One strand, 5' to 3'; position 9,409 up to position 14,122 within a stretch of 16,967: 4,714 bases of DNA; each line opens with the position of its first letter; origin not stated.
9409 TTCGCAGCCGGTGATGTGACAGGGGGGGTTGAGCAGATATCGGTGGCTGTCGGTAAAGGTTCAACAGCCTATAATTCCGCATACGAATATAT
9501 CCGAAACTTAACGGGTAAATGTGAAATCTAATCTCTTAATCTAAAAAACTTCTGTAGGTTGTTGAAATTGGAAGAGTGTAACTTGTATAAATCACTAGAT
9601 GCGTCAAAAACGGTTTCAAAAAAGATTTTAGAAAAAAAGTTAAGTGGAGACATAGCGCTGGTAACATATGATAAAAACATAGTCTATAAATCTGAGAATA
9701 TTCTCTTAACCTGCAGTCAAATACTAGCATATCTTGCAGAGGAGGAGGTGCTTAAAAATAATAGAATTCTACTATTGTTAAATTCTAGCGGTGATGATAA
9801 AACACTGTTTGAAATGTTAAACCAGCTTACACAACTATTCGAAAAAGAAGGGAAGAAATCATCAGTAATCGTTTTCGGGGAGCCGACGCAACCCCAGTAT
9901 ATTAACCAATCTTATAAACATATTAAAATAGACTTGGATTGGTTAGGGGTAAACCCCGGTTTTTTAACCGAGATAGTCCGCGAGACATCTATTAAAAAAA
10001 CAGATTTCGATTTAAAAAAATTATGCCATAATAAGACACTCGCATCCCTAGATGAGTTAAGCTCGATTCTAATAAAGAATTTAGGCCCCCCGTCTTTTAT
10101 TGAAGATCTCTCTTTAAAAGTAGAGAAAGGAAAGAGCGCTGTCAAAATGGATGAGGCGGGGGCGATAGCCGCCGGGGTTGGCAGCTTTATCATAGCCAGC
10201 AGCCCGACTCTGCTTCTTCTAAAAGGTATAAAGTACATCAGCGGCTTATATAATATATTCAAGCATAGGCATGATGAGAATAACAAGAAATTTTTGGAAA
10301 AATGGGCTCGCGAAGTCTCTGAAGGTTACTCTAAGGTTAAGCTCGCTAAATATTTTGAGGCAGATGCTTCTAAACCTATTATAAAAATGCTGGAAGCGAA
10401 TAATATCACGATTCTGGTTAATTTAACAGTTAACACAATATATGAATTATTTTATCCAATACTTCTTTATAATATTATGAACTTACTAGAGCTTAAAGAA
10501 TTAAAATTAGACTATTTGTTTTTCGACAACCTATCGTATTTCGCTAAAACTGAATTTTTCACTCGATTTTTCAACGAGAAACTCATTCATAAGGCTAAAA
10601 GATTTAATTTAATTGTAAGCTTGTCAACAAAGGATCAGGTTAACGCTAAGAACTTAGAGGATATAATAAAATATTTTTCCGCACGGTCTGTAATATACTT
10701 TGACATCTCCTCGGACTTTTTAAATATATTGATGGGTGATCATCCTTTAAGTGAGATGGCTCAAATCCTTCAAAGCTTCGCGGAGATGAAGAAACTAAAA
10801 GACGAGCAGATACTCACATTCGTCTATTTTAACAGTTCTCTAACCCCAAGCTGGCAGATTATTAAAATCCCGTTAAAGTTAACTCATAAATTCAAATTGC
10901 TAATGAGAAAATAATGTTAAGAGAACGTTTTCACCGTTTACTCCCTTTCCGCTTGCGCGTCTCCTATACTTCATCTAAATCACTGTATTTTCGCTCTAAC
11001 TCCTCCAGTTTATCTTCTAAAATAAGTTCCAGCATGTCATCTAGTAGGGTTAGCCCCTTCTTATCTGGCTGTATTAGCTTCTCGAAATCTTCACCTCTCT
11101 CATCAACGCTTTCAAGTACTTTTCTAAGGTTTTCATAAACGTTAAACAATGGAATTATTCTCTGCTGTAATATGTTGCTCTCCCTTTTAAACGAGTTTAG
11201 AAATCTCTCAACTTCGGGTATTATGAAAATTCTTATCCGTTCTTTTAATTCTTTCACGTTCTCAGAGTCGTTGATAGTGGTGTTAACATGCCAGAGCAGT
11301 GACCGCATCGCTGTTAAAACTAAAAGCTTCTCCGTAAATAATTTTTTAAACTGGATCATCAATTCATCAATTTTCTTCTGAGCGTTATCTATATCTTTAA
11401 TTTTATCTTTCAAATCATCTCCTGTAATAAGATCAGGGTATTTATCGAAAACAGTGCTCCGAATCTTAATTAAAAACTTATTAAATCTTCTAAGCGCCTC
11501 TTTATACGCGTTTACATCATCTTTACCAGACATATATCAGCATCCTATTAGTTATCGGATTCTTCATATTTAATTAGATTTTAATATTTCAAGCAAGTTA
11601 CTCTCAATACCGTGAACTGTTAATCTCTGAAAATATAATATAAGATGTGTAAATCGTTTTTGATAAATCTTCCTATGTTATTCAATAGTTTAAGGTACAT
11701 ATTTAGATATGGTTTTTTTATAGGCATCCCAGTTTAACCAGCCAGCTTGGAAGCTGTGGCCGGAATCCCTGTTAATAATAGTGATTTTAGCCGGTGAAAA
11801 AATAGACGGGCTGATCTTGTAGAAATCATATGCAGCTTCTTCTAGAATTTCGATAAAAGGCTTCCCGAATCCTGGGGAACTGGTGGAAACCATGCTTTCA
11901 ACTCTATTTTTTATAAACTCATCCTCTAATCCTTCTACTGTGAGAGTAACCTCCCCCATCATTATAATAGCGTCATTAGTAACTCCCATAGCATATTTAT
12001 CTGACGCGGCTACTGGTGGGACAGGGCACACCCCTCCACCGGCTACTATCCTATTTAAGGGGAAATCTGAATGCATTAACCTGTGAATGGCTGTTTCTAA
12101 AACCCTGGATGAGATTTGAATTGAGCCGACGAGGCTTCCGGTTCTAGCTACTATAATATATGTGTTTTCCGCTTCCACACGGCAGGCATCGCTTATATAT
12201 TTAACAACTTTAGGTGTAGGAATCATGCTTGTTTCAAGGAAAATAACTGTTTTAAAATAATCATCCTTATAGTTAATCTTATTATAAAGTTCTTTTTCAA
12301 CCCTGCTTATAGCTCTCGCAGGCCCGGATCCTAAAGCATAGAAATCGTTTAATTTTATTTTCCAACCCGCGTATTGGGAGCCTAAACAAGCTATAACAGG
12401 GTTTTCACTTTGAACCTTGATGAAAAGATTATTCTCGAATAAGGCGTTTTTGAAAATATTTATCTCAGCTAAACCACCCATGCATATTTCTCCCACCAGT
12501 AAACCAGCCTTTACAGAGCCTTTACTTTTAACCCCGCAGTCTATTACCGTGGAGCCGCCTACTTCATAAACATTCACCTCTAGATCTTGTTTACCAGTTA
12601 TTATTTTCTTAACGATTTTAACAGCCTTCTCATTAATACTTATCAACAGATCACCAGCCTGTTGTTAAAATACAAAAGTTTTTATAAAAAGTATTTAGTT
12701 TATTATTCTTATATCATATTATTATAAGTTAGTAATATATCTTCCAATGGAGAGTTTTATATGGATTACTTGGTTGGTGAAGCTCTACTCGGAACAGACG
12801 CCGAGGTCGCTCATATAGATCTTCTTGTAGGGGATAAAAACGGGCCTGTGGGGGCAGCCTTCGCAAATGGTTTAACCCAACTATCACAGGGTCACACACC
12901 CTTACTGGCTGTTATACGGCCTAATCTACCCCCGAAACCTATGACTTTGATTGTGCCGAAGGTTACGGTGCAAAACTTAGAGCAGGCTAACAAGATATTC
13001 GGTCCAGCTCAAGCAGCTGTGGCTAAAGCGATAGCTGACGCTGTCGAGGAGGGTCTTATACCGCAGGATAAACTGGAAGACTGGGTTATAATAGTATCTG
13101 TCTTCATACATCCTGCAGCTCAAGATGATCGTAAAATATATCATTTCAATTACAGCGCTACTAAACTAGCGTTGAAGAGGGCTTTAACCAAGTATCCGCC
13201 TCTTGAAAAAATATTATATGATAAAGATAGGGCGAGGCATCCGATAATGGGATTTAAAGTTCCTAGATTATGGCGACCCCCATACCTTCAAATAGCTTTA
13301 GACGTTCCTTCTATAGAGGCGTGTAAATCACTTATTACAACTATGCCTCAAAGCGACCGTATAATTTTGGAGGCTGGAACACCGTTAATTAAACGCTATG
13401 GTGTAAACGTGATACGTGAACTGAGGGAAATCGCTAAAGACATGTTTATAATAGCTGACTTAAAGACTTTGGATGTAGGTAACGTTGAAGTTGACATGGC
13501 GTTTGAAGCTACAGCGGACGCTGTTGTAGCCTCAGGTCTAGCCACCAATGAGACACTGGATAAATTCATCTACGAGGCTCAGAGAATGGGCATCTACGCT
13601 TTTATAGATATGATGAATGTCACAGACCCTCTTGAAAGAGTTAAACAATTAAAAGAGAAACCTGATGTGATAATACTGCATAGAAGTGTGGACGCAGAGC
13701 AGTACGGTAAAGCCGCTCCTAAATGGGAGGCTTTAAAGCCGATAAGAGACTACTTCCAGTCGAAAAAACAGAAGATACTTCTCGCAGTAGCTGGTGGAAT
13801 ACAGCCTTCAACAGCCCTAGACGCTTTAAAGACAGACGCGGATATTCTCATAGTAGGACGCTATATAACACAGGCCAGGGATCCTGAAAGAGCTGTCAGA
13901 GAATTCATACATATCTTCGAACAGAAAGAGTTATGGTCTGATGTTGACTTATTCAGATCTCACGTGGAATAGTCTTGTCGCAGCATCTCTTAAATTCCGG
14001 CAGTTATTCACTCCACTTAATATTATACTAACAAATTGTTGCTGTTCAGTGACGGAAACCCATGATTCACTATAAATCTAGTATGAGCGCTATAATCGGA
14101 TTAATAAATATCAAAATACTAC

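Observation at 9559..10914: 451-aa orphan looks like a catalytically dead HerA/FtsK/VirB4/VirD4-type ATPase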

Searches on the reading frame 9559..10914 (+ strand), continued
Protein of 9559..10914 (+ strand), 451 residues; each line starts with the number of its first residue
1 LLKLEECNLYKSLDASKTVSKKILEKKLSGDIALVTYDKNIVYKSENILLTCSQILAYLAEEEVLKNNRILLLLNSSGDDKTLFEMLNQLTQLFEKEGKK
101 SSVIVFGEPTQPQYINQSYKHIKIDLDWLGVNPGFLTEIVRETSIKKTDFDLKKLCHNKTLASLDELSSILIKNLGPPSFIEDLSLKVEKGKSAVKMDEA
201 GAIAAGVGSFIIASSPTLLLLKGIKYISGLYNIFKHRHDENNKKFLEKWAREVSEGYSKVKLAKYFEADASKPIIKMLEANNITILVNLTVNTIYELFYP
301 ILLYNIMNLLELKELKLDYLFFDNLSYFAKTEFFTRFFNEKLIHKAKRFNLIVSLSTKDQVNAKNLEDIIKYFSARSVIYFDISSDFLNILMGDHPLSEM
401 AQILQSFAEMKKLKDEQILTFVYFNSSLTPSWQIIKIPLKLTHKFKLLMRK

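Call 40: search_protein_families(library=pfam, proteins=[L001:6719-7930:+, L003:6742-7899:+, L004:9321-10595:-, L001:9656-10075:+], max_evalue=0.01)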
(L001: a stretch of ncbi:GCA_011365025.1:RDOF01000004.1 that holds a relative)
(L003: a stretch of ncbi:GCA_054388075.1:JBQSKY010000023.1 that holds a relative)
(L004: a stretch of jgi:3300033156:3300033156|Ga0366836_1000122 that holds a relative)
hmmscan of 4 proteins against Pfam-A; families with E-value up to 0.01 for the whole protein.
L001:6719-7930:+ (403 aa): 2 families
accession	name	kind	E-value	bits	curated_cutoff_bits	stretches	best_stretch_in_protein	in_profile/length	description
PF00432.27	Prenyltrans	-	2.8e-27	96.4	26.5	2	93-370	58-300/304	Prenyltransferase alpha-alpha toroid domain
PF13249.12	SQHop_cyclase_N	-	0.0014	18.3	26.2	0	154-190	46-85/291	Squalene-hopene cyclase N-terminal domain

L003:6742-7899:+ (385 aa): 4 families
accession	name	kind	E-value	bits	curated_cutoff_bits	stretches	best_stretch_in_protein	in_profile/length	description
PF00432.27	Prenyltrans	-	4e-24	86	26.5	2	201-319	52-171/304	Prenyltransferase alpha-alpha toroid domain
PF13249.12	SQHop_cyclase_N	-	0.00073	19.2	26.2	0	254-329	5-77/291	Squalene-hopene cyclase N-terminal domain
PF13243.12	SQHop_cyclase_C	-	0.00091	18.8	26.1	0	276-325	71-121/319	Squalene-hopene cyclase C-terminal domain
PF07678.20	TED_complement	-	0.0019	17.8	22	0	292-321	273-302/312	A-macroglobulin TED domain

L004:9321-10595:- (424 aa): 1 family
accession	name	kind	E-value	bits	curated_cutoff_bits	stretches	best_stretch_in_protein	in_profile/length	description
PF12990.12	DUF3874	-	0.00086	20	28.3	0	134-165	27-57/71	Domain of unknonw function from B. Theta Gene description (DUF3874)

L001:9656-10075:+ (139 aa): 0 families

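Call 46: search_protein_families(library=ncbifam, proteins=[L001:4742-5608:+, L001:9656-10075:+, L001:6719-7930:+, L001:5674-6621:+, L003:5716-6633:+], max_evalue=0.01)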
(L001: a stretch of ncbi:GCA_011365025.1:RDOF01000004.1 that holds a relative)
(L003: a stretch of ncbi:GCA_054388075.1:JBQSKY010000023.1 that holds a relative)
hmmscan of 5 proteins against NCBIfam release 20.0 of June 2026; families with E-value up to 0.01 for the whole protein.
L001:4742-5608:+ (288 aa): 1 family
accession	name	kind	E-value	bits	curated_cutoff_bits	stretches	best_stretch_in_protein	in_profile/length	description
TIGR00176.1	mobB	equivalog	0.0067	16.5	76.2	0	14-39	9-34/155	molybdopterin-guanine dinucleotide biosynthesis protein B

L001:9656-10075:+ (139 aa): 1 family
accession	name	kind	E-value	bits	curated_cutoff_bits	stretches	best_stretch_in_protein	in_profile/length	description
NF006352.0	PRK08577.1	equivalog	0.0003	20.9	140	1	9-135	4-134/136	hypothetical protein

L001:6719-7930:+ (403 aa): 1 family
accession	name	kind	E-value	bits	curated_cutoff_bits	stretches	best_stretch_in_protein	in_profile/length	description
NF053823.1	SCO2321_fam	equivalog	8.4e-05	21.6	300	1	156-248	122-218/405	SCO2321 family membrane protein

L001:5674-6621:+ (315 aa): 113 families (the best 25 are shown)
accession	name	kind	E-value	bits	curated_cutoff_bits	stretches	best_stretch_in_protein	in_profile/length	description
TIGR01292.1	TRX_reduct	equivalog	5.9e-103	343.8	343.45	1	8-305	2-300/300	thioredoxin-disulfide reductase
TIGR03140.1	AhpF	equivalog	6.2e-76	256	502.9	1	6-305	212-512/515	alkyl hydroperoxide reductase subunit F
TIGR03143.1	AhpF_homolog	hypoth_equivalog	3.1e-69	234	687.65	1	7-313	5-316/555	putative alkyl hydroperoxide reductase F subunit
NF007614.0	PRK10262.1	equivalog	8.1e-60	202.6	644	1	8-306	8-315/321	thioredoxin-disulfide reductase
TIGR04018.1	Bthiol_YpdA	hypoth_equivalog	7.9e-27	93.9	339.9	2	72-305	80-313/316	YpdA family putative bacillithiol disulfide reductase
TIGR01350.1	lipoamide_DH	equivalog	4.1e-25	88.4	408.8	2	79-301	104-329/461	dihydrolipoyl dehydrogenase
TIGR02053.1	MerA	equivalog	2e-21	76.5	454.45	1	92-302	115-329/465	mercury(II) reductase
NF004776.0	PRK06116.1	equivalog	3.4e-20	72.5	480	1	103-303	128-327/450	glutathione-disulfide reductase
NF009410.0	PRK12771.1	subfamily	2.7e-19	69.2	516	1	9-307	141-447/566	NAD(P)-binding protein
TIGR01316.1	gltA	equivalog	3e-19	69.2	471.75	1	8-305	135-449/449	NADPH-dependent glutamate synthase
TIGR03385.1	CoA_CoA_reduc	equivalog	7.8e-18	64.5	578.8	1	72-288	66-290/439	CoA-disulfide reductase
NF009409.0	PRK12770.1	subfamily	2.4e-16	59.7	343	1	145-310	171-355/360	putative glutamate synthase subunit beta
NF003585.0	PRK05249.1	equivalog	3.1e-16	59.1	465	2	148-302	177-334/464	Si-specific NAD(P)(+) transhydrogenase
NF041853.1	hythiocyan_redase_MerA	equivalog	6e-16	58.3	650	1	146-292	159-306/440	hypothiocyanous acid reductase MerA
TIGR01421.1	gluta_reduc_1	equivalog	7.9e-16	58.3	556.15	1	99-296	122-320/450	glutathione-disulfide reductase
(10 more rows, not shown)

L003:5716-6633:+ (305 aa): 100 families (the best 25 are shown)
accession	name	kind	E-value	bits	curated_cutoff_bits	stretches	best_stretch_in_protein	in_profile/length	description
TIGR01292.1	TRX_reduct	equivalog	3.3e-105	351.2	343.45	1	4-301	1-300/300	thioredoxin-disulfide reductase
TIGR03140.1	AhpF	equivalog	5.2e-80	269.4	502.9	1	3-296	212-507/515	alkyl hydroperoxide reductase subunit F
TIGR03143.1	AhpF_homolog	hypoth_equivalog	6.6e-80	269.2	687.65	1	3-304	4-311/555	putative alkyl hydroperoxide reductase F subunit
NF007614.0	PRK10262.1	equivalog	7.2e-65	219.2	644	1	5-303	8-316/321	thioredoxin-disulfide reductase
TIGR04018.1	Bthiol_YpdA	hypoth_equivalog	3.8e-23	81.8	339.9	2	75-288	89-300/316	YpdA family putative bacillithiol disulfide reductase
TIGR02053.1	MerA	equivalog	4.7e-21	75.3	454.45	1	100-297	128-328/465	mercury(II) reductase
NF004776.0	PRK06116.1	equivalog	9.3e-20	71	480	2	91-292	121-320/450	glutathione-disulfide reductase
TIGR01350.1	lipoamide_DH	equivalog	1e-19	70.6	408.8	2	99-294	129-326/461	dihydrolipoyl dehydrogenase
TIGR03385.1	CoA_CoA_reduc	equivalog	1.4e-18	66.9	578.8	1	100-280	100-286/439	CoA-disulfide reductase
TIGR01316.1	gltA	equivalog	3.7e-17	62.3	471.75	1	215-300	363-448/449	NADPH-dependent glutamate synthase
NF009410.0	PRK12771.1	subfamily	6.1e-17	61.4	516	1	6-304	141-448/566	NAD(P)-binding protein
NF004943.0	PRK06292.2-1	equivalog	1.4e-16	60.3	432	1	96-296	126-327/456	dihydrolipoyl dehydrogenase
TIGR01421.1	gluta_reduc_1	equivalog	2.1e-16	60.2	556.15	2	93-292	121-320/450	glutathione-disulfide reductase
NF009409.0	PRK12770.1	subfamily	4e-16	59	343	1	139-304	170-353/360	putative glutamate synthase subunit beta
NF007123.0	PRK09564.1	equivalog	5.8e-16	58.2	458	1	143-280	150-287/444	CoA-disulfide reductase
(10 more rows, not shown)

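Call 47: search_protein_families(library=pfam, proteins=[L001:4742-5608:+, L001:9656-10075:+, L005:9427-10116:+, L001:3011-4675:+], max_evalue=1)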
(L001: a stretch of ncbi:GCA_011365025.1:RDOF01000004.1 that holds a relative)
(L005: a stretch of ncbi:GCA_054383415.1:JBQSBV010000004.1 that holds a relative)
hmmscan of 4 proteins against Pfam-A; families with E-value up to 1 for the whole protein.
L001:4742-5608:+ (288 aa): 4 families
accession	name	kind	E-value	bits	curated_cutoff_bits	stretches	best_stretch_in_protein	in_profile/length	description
PF13500.12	AAA_26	-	8.2e-06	26.3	27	1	3-59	1-57/198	AAA domain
PF03205.20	MobB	-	0.00022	21.5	26.6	0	13-39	8-34/133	Molybdopterin guanine dinucleotide synthesis protein B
PF01637.24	ATPase_2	-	0.025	14.8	33.2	1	15-86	31-90/225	ATPase domain predominantly from Archaea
PF01656.29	CbiA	-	0.18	12.2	25.4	1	14-39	9-34/125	CobQ/CobB/MinD/ParA nucleotide binding domain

L001:9656-10075:+ (139 aa): 0 families

L005:9427-10116:+ (229 aa): 0 families

L001:3011-4675:+ (554 aa): 4 families
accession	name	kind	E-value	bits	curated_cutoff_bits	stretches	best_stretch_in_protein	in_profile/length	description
PF00118.29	Cpn60_TCP1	-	3.8e-187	623.3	34.3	1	36-527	1-489/490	TCP-1/cpn60 chaperonin family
PF08000.17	bPH_1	-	0.027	14.9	27.7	1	150-220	40-109/122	Bacterial PH domain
PF21303.2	TetR_C_39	-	0.13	13.3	27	1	158-218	16-76/92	Tetracyclin repressor-like, C-terminal domain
PF22434.1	PilW_C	-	0.16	12.3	27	1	139-206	27-94/128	PilW, C-terminal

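Call 51: search_protein_families(library=padloc, alignment_id=A2, max_evalue=0.1)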
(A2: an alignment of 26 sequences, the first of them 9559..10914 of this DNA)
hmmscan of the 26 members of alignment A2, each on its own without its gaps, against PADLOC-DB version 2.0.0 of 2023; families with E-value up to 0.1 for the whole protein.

A. member 1, window:9559-10914:+ (451 aa): 0 families

B. families by the number of members that match (of 26 scanned): 2 families
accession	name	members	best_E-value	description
PDLC02621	DrmD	1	0.013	DrmD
PDLC01971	CARF_m1--CARF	1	0.014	-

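Call 52: search_protein_families(library=phrogs, alignment_id=A2, max_evalue=0.1)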
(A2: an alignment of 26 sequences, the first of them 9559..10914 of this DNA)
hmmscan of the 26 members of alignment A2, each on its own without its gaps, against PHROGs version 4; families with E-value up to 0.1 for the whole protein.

A. member 1, window:9559-10914:+ (451 aa): 1 family
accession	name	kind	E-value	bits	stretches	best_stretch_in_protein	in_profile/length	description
phrog_32232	-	unknown function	0.00053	21.1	1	224-312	17-103/109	-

B. families by the number of members that match (of 26 scanned): 15 families
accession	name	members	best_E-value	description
phrog_32232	-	2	0.00053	-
phrog_1466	-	1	0.016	-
phrog_28635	-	1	0.017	-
phrog_15650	-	1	0.02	-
phrog_29223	-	1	0.025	-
phrog_29743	-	1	0.026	-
phrog_1479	-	1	0.027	-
phrog_16849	-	1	0.031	-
phrog_37464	-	1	0.033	-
phrog_12719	-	1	0.04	-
phrog_22793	-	1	0.064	-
phrog_22855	-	1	0.064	-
phrog_11719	-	1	0.081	-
phrog_4756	-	1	0.087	-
phrog_25211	-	1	0.097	-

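Call 84: find_encoding_contigs(protein=P0002, flank=2000, max_places=1)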
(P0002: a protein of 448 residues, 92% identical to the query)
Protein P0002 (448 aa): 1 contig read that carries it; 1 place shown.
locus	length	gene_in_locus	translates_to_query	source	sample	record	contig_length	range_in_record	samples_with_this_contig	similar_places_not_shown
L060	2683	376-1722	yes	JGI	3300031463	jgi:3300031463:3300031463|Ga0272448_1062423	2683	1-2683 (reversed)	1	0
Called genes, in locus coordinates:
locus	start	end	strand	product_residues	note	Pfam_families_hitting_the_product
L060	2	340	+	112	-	?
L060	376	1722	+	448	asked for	-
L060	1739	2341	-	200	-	-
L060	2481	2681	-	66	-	?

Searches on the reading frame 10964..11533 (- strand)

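Call 4: search_protein_families(library=pfam, proteins=[window:10964-11533:-], max_evalue=0.1)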
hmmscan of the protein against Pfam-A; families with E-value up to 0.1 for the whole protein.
window:10964-11533:- (189 aa): 1 family
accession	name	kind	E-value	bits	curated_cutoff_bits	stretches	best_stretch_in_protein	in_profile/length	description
PF01616.22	Orbi_NS3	-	0.033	14.2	27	1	87-123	47-83/179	Orbivirus NS3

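Call 5: search_protein_families(library=ncbifam, proteins=[window:10964-11533:-], max_evalue=0.1)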
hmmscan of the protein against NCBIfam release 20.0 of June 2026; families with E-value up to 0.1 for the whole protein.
window:10964-11533:- (189 aa): 0 families

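Call 46: search_protein_families(library=ncbifam, proteins=[window:10964-11533:-], max_evalue=0.01)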
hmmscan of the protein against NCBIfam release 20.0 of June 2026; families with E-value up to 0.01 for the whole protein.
window:10964-11533:- (189 aa): 0 families

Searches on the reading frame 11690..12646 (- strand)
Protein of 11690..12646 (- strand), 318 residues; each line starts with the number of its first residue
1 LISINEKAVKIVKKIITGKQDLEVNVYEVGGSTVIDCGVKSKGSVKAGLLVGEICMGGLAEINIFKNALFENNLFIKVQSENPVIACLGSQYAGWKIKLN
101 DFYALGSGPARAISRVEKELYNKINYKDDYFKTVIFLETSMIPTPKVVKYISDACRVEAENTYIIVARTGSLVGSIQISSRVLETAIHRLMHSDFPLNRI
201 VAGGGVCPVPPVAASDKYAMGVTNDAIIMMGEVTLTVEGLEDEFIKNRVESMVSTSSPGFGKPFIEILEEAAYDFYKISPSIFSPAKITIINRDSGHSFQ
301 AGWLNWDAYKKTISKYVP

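Call 4: search_protein_families(library=pfam, proteins=[window:11690-12646:-], max_evalue=0.1)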
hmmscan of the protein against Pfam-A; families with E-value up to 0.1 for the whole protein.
window:11690-12646:- (318 aa): 1 family
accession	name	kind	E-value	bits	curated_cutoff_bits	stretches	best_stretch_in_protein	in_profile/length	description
PF02289.21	MCH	-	4.8e-111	371.4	25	1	3-309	1-307/311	Cyclohydrolase (MCH)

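Call 5: search_protein_families(library=ncbifam, proteins=[window:11690-12646:-], max_evalue=0.1)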
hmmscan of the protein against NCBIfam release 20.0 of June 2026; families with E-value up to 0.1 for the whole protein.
window:11690-12646:- (318 aa): 1 family
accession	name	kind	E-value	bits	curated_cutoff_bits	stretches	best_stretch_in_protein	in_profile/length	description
TIGR03120.1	one_C_mch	equivalog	2.3e-108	362.1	228.8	1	3-311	1-310/313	methenyltetrahydromethanopterin cyclohydrolase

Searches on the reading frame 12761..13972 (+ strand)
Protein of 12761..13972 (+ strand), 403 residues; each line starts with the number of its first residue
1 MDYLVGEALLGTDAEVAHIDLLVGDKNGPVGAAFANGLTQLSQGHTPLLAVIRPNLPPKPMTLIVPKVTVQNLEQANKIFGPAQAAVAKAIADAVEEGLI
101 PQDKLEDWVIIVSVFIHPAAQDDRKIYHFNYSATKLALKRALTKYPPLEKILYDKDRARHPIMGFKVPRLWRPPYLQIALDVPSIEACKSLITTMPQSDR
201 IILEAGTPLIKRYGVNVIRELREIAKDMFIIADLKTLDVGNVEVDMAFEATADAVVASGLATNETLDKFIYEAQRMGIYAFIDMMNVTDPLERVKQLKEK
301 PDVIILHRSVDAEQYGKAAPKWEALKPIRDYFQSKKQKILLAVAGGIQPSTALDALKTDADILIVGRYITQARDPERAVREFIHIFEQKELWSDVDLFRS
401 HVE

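Call 4: search_protein_families(library=pfam, proteins=[window:12761-13972:+], max_evalue=0.1)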
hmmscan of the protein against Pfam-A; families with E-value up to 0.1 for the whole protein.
window:12761-13972:+ (403 aa): 4 families
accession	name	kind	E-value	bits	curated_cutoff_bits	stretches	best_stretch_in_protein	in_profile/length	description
PF08714.17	Fae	-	2.3e-70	236.1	27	1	5-163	1-159/159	Formaldehyde-activating enzyme (Fae)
PF00215.30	OMPdecase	-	7.7e-38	131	27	1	174-382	1-221/221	Orotidine 5'-phosphate decarboxylase / HUMPS family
PF00834.25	Ribul_P_3_epim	-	4.5e-07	29.9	21.1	1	249-369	78-197/198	Ribulose-phosphate 3 epimerase family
PF01729.25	QRPTase_C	-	0.0021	18.3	23.1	1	296-372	96-161/169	Quinolinate phosphoribosyl transferase, C-terminal domain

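Call 5: search_protein_families(library=ncbifam, proteins=[window:12761-13972:+], max_evalue=0.1)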
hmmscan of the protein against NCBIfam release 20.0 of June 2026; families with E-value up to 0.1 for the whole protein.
window:12761-13972:+ (403 aa): 15 families
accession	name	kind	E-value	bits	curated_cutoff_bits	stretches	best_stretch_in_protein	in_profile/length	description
NF009833.0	PRK13307.1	equivalog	1.2e-177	590.6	274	1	3-388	2-381/392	bifunctional 5,6,7,8-tetrahydromethanopterin hydro-lyase/3-hexulose-6-phosphate synthase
TIGR03126.1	one_C_fae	equivalog_domain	5.7e-76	254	118.05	1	4-162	2-160/160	formaldehyde-activating enzyme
TIGR03128.2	RuMP_HxlA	equivalog_domain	1.6e-40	139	200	1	176-382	1-201/205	3-hexulose-6-phosphate synthase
NF041755.1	RuMP_HxlAB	equivalog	5.9e-40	137.4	500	1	174-389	4-213/391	bifunctional 3-hexulose-6-phosphate synthase/6-phospho-3-hexuloisomerase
NF005442.0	PRK07028.1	equivalog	6.2e-38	130.5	593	1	174-388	4-212/430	bifunctional hexulose-6-phosphate synthase/ribonuclease regulator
NF009832.1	PRK13306.1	subfamily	3.1e-21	75.8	250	1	174-386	3-210/215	3-dehydro-L-gulonate-6-phosphate decarboxylase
NF009831.0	PRK13305.1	equivalog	2.2e-16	59.8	294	1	174-385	4-210/220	3-keto-L-gulonate-6-phosphate decarboxylase UlaD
NF010386.0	PRK13813.1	equivalog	4.1e-16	59.2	208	1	176-385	7-212/216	orotidine 5'-phosphate decarboxylase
TIGR01740.1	pyrF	equivalog_domain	1.1e-13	51.4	92.3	1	177-380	2-213/216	orotidine-5'-phosphate decarboxylase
NF001273.0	PRK00230.1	equivalog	4.5e-12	45.8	193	2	177-253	8-80/233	orotidine-5'-phosphate decarboxylase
TIGR01163.1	rpe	equivalog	3.1e-08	33.3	212.6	1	214-381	45-209/211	ribulose-phosphate 3-epimerase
NF004076.0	PRK05581.1-4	subfamily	4.6e-05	22.8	165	1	249-378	83-211/221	ribulose-phosphate 3-epimerase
NF000734.0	PRK00043.1-5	equivalog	0.003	17.2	252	1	325-386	137-197/201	thiamine phosphate synthase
NF003198.0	PRK04169.1-2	subfamily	0.0052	15.9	247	1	336-385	195-245/249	geranylgeranylglyceryl/heptaprenylglyceryl phosphate synthase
TIGR00693.1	thiE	equivalog_domain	0.093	12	145.1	0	334-381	149-196/197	thiamine phosphate synthase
